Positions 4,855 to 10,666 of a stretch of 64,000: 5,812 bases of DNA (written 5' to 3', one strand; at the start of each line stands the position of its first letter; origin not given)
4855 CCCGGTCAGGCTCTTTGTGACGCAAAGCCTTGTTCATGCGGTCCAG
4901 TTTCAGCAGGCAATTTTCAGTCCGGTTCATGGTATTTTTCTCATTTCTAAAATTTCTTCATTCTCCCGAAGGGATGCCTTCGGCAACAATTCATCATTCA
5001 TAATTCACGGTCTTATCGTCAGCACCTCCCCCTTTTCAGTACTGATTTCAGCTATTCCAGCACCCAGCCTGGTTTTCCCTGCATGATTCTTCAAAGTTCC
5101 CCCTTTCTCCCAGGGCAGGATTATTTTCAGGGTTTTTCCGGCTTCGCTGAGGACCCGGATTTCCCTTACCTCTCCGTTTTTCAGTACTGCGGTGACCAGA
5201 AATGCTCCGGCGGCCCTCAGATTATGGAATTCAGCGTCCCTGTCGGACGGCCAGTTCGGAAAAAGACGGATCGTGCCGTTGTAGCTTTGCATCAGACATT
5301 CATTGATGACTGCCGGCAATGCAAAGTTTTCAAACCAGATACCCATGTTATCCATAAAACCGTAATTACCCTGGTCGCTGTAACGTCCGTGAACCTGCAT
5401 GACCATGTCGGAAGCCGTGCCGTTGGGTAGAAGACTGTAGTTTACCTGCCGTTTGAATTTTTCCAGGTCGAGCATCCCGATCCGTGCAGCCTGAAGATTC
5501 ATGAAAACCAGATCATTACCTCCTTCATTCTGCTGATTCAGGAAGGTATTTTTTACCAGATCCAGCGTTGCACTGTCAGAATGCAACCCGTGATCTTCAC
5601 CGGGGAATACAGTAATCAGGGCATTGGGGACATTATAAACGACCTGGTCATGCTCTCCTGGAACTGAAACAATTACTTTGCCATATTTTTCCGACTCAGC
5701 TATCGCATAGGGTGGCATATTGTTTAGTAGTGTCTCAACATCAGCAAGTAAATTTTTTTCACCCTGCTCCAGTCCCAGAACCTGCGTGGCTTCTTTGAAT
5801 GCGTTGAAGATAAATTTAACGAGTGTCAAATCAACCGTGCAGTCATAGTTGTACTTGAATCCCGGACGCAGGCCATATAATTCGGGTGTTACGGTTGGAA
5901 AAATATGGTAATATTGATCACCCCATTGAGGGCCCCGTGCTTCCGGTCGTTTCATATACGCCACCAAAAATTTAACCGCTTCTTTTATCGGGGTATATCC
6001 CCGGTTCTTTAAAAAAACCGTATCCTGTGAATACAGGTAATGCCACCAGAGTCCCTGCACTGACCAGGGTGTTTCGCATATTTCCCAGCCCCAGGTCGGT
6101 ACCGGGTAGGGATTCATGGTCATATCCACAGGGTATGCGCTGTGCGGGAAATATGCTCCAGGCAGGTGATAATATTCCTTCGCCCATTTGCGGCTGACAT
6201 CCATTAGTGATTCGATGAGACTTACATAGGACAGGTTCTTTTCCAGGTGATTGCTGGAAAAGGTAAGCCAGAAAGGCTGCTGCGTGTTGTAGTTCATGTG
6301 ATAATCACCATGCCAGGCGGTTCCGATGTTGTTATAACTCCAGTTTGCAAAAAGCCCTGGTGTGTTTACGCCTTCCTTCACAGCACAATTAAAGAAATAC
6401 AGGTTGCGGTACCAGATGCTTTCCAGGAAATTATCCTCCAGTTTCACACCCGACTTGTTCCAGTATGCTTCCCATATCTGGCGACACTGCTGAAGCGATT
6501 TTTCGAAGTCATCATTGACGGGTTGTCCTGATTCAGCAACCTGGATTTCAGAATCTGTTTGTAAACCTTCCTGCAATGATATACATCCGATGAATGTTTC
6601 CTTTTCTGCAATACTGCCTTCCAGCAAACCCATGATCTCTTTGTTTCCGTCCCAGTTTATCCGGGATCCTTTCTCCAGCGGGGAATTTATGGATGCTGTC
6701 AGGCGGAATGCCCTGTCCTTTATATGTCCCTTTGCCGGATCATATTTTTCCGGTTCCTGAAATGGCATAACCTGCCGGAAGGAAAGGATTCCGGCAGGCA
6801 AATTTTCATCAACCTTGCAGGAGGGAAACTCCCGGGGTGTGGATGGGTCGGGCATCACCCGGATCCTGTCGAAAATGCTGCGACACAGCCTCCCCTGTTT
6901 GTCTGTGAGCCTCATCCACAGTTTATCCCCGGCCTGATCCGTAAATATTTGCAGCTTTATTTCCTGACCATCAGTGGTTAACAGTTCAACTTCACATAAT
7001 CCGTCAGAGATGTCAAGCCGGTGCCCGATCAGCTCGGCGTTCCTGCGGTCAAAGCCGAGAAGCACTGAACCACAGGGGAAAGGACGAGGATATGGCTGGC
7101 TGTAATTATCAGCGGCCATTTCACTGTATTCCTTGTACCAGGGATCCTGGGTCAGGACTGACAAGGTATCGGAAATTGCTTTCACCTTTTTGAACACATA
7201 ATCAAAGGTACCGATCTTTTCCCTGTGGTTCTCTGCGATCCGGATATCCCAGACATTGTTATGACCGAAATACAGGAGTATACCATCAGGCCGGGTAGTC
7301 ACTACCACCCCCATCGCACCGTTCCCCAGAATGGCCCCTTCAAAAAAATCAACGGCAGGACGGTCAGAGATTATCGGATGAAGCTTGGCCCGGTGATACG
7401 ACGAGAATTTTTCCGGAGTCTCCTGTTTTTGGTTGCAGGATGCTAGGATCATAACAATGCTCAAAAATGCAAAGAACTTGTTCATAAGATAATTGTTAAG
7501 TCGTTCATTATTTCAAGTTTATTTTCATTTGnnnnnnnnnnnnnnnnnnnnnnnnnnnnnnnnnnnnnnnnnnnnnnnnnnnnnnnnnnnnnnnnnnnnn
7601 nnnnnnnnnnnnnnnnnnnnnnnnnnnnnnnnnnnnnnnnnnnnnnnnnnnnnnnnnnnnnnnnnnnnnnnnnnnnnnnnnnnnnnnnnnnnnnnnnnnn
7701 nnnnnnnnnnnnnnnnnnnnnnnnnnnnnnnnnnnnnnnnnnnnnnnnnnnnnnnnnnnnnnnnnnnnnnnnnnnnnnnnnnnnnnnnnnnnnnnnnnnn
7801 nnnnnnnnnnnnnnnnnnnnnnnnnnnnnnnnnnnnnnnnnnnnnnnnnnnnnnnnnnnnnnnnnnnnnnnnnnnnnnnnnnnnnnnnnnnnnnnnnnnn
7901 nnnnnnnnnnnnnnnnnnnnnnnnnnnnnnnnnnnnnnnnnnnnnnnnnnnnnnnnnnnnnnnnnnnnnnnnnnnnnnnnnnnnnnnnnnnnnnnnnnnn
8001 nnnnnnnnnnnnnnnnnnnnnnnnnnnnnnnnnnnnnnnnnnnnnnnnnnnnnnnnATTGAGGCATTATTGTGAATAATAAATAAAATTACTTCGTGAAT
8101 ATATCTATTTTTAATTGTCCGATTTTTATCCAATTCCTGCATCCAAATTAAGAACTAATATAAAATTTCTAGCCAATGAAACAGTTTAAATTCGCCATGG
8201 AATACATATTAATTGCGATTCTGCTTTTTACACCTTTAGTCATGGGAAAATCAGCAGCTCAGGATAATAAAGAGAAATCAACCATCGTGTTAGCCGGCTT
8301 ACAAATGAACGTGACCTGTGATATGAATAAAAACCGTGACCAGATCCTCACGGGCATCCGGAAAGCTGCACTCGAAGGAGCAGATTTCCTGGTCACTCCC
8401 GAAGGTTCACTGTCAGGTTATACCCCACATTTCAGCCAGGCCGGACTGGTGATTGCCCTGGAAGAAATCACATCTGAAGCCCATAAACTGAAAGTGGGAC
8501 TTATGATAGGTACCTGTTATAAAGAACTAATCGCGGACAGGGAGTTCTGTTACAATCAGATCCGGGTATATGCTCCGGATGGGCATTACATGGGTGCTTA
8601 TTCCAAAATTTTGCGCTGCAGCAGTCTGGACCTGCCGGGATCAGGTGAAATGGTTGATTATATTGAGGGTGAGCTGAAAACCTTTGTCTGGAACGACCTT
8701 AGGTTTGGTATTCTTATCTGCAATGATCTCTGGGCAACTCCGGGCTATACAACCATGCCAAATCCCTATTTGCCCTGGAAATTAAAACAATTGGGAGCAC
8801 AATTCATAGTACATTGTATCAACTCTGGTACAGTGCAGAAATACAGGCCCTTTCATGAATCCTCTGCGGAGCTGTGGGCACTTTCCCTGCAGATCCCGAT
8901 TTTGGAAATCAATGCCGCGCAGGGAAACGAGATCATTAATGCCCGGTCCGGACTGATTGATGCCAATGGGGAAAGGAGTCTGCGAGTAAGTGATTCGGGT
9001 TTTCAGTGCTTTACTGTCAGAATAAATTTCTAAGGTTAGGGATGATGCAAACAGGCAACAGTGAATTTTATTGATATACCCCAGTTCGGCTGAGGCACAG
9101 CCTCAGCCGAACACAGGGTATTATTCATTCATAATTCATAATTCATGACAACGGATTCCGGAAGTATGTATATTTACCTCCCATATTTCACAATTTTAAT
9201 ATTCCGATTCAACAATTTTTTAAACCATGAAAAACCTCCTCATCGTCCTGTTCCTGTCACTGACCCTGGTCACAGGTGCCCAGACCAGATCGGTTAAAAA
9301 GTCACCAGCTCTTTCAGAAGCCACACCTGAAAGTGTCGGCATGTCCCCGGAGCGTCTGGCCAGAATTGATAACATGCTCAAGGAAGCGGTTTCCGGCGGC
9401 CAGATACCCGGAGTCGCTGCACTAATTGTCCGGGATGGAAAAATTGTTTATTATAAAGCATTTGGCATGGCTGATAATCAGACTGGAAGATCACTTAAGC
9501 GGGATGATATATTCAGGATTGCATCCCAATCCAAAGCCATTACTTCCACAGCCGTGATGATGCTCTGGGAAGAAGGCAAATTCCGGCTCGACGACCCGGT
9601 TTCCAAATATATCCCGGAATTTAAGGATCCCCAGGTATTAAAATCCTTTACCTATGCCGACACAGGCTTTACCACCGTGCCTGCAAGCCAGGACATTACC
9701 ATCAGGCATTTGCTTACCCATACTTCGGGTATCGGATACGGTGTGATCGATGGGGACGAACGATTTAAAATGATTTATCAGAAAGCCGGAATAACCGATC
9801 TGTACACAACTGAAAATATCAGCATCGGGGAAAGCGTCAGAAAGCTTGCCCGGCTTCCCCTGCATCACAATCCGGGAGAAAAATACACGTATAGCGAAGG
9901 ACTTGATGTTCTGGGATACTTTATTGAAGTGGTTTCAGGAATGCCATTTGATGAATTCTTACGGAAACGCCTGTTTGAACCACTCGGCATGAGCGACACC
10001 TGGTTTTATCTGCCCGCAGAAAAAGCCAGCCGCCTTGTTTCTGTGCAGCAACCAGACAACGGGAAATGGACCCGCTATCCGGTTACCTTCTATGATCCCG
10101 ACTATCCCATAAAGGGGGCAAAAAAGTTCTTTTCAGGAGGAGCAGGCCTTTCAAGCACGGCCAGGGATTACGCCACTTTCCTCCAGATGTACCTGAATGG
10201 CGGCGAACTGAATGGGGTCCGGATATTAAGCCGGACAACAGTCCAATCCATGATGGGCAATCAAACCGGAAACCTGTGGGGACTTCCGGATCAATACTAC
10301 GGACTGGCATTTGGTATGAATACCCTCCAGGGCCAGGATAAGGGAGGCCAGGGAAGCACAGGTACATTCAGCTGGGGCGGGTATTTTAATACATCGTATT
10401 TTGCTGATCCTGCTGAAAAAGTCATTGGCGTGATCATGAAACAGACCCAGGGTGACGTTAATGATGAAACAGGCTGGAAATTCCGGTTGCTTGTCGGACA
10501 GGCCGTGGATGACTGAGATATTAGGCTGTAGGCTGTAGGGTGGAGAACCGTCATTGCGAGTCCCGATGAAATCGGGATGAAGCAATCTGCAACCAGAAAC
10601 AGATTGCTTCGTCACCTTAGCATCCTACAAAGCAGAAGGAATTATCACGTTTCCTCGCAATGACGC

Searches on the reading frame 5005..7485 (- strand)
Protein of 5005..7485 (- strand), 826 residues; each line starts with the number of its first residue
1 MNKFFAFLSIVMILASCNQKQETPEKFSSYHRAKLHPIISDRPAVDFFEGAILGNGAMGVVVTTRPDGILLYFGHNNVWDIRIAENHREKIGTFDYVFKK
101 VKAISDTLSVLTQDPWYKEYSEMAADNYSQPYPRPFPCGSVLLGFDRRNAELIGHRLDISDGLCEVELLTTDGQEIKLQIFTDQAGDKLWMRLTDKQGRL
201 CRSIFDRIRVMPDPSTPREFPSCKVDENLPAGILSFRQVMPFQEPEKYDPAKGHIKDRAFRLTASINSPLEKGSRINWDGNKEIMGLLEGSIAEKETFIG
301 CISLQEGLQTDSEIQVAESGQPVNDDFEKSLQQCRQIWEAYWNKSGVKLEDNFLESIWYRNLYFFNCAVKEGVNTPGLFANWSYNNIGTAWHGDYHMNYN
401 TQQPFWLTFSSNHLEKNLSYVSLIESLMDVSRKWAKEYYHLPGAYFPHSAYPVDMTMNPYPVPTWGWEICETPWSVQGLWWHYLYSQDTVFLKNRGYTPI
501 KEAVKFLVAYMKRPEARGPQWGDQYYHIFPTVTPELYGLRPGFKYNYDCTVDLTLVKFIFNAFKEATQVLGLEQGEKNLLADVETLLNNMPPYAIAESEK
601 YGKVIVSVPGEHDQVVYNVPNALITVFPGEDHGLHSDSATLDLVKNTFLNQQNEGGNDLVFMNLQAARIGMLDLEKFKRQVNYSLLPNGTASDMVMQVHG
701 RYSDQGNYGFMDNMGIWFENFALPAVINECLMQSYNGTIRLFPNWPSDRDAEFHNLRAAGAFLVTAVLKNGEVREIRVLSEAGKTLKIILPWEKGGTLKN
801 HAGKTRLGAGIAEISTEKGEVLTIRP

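Call 14: search_protein_families(library=pfam, proteins=[window:5005-7485:-], max_evalue=0.001)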
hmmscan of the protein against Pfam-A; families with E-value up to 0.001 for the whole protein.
window:5005-7485:- (826 aa): 3 families
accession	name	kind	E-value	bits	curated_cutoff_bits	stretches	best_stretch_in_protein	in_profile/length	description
PF22124.2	Glyco_hydro_95_cat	-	1e-31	110.7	27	1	362-710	60-400/408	Glycosyl hydrolase family 95 catalytic domain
PF14498.12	Glyco_hyd_65N_2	-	5.2e-08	33.6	27.7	1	40-195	3-148/234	Glycosyl hydrolase family 65, N-terminal domain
PF21307.2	Glyco_hydro_95_C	-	0.00015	22.6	27.6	1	733-823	1-93/94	Glycoside hydrolase family 95, C-terminal domain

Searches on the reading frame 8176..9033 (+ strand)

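Call 14: search_protein_families(library=pfam, proteins=[window:8176-9033:+], max_evalue=0.001)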
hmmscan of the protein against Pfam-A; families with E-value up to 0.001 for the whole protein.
window:8176-9033:+ (285 aa): 1 family
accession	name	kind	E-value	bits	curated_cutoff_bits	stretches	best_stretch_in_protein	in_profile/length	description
PF00795.27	CN_hydrolase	-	2.5e-13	50.4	23.2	1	40-266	3-229/256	Carbon-nitrogen hydrolase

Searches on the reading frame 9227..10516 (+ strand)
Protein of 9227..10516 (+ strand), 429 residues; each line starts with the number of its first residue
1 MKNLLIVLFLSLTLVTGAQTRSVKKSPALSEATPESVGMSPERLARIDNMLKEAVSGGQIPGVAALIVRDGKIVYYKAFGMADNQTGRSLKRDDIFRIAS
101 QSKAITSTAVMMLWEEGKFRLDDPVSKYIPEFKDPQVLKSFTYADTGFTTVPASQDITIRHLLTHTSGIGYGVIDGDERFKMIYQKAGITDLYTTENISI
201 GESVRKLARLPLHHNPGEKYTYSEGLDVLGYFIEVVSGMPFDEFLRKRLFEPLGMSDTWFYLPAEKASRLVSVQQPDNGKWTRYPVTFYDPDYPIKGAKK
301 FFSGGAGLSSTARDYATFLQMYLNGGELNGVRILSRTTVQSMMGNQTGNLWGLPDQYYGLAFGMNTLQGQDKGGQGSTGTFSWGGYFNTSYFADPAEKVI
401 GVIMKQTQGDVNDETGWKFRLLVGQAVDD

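Call 14: search_protein_families(library=pfam, proteins=[window:9227-10516:+], max_evalue=0.001)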
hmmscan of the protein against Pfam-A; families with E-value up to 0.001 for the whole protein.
window:9227-10516:+ (429 aa): 1 family
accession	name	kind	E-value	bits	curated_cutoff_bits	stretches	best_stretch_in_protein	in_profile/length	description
PF00144.29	Beta-lactamase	-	4.4e-77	259.9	27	1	47-423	1-327/329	Beta-lactamase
